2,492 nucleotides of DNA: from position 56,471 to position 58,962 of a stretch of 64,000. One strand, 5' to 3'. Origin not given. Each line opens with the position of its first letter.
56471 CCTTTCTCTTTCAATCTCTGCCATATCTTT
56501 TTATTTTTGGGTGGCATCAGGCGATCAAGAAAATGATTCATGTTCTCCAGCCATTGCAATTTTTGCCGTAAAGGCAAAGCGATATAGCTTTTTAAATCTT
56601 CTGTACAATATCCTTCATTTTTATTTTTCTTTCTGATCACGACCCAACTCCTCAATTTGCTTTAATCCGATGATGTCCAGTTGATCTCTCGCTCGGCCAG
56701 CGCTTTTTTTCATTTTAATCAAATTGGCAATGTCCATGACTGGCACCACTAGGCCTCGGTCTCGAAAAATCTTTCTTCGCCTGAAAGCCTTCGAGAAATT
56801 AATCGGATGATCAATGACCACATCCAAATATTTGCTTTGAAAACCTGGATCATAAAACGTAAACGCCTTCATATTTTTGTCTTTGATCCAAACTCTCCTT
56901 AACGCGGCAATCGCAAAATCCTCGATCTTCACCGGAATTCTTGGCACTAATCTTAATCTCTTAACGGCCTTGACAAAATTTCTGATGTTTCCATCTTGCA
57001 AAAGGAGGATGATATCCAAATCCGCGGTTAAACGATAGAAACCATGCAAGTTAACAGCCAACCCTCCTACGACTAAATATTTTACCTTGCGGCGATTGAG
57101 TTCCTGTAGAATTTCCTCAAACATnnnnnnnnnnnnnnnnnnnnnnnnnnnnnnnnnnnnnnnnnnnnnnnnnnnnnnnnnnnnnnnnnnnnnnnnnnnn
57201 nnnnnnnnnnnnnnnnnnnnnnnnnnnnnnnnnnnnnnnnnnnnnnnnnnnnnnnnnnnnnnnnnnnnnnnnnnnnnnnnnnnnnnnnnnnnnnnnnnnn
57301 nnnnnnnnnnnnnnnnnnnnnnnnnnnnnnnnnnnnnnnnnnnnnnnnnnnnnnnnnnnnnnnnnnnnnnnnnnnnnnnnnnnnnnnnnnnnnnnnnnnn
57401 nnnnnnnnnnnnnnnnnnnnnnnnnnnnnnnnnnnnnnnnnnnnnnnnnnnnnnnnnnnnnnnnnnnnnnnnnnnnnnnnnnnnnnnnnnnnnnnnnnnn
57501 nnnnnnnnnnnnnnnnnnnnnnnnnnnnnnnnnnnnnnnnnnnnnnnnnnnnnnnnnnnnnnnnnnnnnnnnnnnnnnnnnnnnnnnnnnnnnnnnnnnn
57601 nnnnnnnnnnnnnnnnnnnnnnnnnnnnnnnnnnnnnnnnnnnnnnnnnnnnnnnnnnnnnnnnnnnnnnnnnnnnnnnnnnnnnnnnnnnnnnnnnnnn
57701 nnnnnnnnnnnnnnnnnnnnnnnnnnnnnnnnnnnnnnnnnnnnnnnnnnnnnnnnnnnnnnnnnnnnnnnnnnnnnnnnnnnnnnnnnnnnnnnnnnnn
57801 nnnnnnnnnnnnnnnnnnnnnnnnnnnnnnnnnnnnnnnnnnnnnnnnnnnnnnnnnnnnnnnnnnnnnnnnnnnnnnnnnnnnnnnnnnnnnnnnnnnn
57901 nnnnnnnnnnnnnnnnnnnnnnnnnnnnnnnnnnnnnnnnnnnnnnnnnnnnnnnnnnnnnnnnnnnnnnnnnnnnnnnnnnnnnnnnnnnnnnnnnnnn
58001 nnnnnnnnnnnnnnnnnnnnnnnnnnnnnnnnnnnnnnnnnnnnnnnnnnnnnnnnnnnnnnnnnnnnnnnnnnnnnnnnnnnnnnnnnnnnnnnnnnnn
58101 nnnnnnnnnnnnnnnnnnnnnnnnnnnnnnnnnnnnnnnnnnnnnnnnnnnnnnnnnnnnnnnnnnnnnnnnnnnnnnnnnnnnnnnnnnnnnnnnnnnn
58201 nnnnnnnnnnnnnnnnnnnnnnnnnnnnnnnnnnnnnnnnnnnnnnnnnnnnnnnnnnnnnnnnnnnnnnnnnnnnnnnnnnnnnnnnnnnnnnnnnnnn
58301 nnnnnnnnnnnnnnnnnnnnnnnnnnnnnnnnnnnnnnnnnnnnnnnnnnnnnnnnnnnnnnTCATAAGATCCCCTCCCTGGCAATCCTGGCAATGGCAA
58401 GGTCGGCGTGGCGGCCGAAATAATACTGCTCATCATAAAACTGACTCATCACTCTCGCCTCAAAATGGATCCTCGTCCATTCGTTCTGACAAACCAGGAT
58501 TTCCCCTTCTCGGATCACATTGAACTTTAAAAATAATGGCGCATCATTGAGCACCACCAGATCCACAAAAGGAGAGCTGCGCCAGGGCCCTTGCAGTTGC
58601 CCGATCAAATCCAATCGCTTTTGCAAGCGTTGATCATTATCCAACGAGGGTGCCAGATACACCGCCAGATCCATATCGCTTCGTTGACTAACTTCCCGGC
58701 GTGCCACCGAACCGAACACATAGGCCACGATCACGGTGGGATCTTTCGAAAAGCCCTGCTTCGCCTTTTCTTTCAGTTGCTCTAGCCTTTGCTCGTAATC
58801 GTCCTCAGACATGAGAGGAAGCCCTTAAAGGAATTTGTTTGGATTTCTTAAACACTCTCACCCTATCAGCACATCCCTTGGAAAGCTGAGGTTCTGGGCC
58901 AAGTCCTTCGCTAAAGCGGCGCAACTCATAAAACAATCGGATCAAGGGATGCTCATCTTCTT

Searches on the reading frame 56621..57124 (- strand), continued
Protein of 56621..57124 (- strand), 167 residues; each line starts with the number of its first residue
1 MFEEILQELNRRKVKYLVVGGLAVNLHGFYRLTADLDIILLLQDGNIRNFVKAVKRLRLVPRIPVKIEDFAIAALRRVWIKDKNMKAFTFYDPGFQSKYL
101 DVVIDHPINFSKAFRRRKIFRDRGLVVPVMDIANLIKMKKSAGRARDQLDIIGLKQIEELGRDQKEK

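Call 66: find_encoding_contigs(protein=P0154, flank=2500, max_places=5)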
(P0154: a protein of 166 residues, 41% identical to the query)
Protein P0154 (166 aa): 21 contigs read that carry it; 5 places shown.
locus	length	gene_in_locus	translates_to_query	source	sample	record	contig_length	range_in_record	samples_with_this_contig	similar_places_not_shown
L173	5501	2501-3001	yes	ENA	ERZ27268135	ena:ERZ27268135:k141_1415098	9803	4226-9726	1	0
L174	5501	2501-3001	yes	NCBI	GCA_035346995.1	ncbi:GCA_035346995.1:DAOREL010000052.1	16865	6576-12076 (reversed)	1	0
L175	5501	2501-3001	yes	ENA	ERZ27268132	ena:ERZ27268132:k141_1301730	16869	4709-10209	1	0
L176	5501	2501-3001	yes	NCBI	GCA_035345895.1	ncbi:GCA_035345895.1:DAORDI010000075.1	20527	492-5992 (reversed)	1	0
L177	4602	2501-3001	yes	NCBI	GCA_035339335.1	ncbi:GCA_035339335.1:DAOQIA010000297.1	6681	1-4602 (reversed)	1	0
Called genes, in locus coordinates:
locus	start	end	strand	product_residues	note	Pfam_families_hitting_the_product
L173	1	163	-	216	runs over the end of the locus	PF00293:NUDIX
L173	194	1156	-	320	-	PF02899:Phage_int_SAM_1, PF00589:Phage_integrase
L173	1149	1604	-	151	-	PF14903:WG_beta_rep (weak)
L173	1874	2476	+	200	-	-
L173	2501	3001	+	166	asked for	PF09970:DUF2204 (faint), PF19502:DUF6036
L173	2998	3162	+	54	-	-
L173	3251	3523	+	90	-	PF27902:Lepto_4Cys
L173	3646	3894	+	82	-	PF27902:Lepto_4Cys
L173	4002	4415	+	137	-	PF27902:Lepto_4Cys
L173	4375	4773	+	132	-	PF27902:Lepto_4Cys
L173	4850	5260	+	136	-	PF27902:Lepto_4Cys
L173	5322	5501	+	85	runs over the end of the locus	?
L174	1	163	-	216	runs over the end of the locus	PF00293:NUDIX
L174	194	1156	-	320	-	PF02899:Phage_int_SAM_1, PF00589:Phage_integrase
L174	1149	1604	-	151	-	PF14903:WG_beta_rep (weak)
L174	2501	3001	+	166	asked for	PF09970:DUF2204 (faint), PF19502:DUF6036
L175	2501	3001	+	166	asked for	PF09970:DUF2204 (faint), PF19502:DUF6036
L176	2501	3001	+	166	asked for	PF09970:DUF2204 (faint), PF19502:DUF6036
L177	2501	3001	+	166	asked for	PF09970:DUF2204 (faint), PF19502:DUF6036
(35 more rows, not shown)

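Call 88: search_protein_families(library=pfam, alignment_id=A4, max_evalue=0.01)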
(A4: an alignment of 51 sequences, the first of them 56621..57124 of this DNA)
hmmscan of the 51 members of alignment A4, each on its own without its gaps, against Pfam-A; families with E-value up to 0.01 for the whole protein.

A. member 1, window:56621-57124:- (167 aa): 1 family
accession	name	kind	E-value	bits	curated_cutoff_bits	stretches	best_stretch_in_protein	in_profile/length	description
PF19502.5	DUF6036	-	1.1e-06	28.9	23.6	1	4-153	9-117/164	Nucleotidyltransferase of unknown function (DUF6036)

B. families by the number of members that match (of 51 scanned): 9 families
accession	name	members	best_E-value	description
PF19502.5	DUF6036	45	7.4e-11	Nucleotidyltransferase of unknown function (DUF6036)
PF09970.15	DUF2204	30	2.5e-08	Nucleotidyl transferase of unknown function (DUF2204)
PF08843.17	AbiEii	27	2.6e-07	Nucleotidyl transferase AbiEii toxin, Type IV TA system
PF10706.15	Aminoglyc_resit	11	2.5e-06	Aminoglycoside-2''-adenylyltransferase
PF14907.12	NTP_transf_5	8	4.4e-05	Uncharacterised nucleotidyltransferase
PF13592.12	HTH_33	2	0.00044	Winged helix-turn helix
PF01909.29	NTP_transf_2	2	0.00072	Nucleotidyltransferase domain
PF00297.29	Ribosomal_L3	1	0.00083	Ribosomal protein L3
PF18213.6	SUB1_ProdP9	1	0.007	SUB1 protease Prodomain ProdP9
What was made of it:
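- On MenT/AbiEii (DUF1814) NTase toxin family: 27 of 51 relatives hit AbiEii at E<=0.01 (call 88).
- The window NTase itself does not reach the Pfam AbiEii model; only 27 of 51 relatives do at E<=0.01 (call 88). 11 of 51 relatives touch Pfam Aminoglyc_resit (call 88).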

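Call 97: search_protein_families(library=phrogs, proteins=[window:56621-57124:-], max_evalue=0.01)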
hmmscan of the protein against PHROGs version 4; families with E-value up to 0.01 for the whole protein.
window:56621-57124:- (167 aa): 0 families

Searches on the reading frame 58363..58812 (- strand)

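Call 3: search_protein_families(library=pfam, proteins=[window:58363-58812:-], max_evalue=0.01)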
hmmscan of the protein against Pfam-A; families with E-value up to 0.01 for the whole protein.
window:58363-58812:- (149 aa): 5 families
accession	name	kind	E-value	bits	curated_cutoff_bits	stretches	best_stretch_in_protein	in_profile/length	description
PF18765.7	Polbeta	-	3.7e-18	65.9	26.9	1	15-111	1-92/93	Polymerase beta, Nucleotidyltransferase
PF01909.29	NTP_transf_2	-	1e-06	29.4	21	1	14-75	5-62/93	Nucleotidyltransferase domain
PF22600.2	MTPAP-like_central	-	0.002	18.7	27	1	10-68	26-81/139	Poly(A) RNA polymerase, mitochondrial-like, central palm domain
PF12633.13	Adenyl_cycl_N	-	0.0043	17.5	27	1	11-72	76-139/199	Adenylate cyclase NT domain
PF03445.19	DUF294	-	0.0054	17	21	1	8-55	30-77/138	Putative nucleotidyltransferase DUF294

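Call 4: search_protein_families(library=ncbifam, proteins=[window:58363-58812:-], max_evalue=0.01)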
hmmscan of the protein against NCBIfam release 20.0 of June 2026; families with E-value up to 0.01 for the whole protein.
window:58363-58812:- (149 aa): 1 family
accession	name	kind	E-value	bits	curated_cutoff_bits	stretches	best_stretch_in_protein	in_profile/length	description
NF047752.1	MntA_antitoxin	equivalog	3.1e-23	81.7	60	1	22-130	2-104/106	type VII toxin-antitoxin system MntA family adenylyltransferase antitoxin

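Call 5: search_protein_families(library=padloc, proteins=[window:58363-58812:-], max_evalue=0.1)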
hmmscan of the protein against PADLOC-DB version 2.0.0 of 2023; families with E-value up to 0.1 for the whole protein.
window:58363-58812:- (149 aa): 10 families
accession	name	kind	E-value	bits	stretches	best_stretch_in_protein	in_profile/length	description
PDLC04903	PDC-S09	-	6.9e-08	30.8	1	4-74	5-73/108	-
PDLC04904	PDC-S09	-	4.1e-07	28.2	1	15-62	13-60/104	-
PDLC04907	PDC-S09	-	4.1e-07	28.1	1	7-69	7-67/114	-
PDLC04906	PDC-S09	-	9.5e-07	27.1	1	9-99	7-91/98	-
PDLC04902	PDC-S09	-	1.7e-06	26.2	1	29-59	23-53/97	-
PDLC04778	PDC-M70A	-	4.3e-05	21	1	7-53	30-73/355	-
PDLC04368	PDC-M05A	-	4.9e-05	21.2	1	26-51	106-131/201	-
PDLC04369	PDC-M05A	-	0.00011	19.8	1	16-51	94-127/201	-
PDLC04905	PDC-S09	-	0.00044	18.6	1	14-87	8-78/101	-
PDLC04372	PDC-M05A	-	0.02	13.1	1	26-51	75-100/167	-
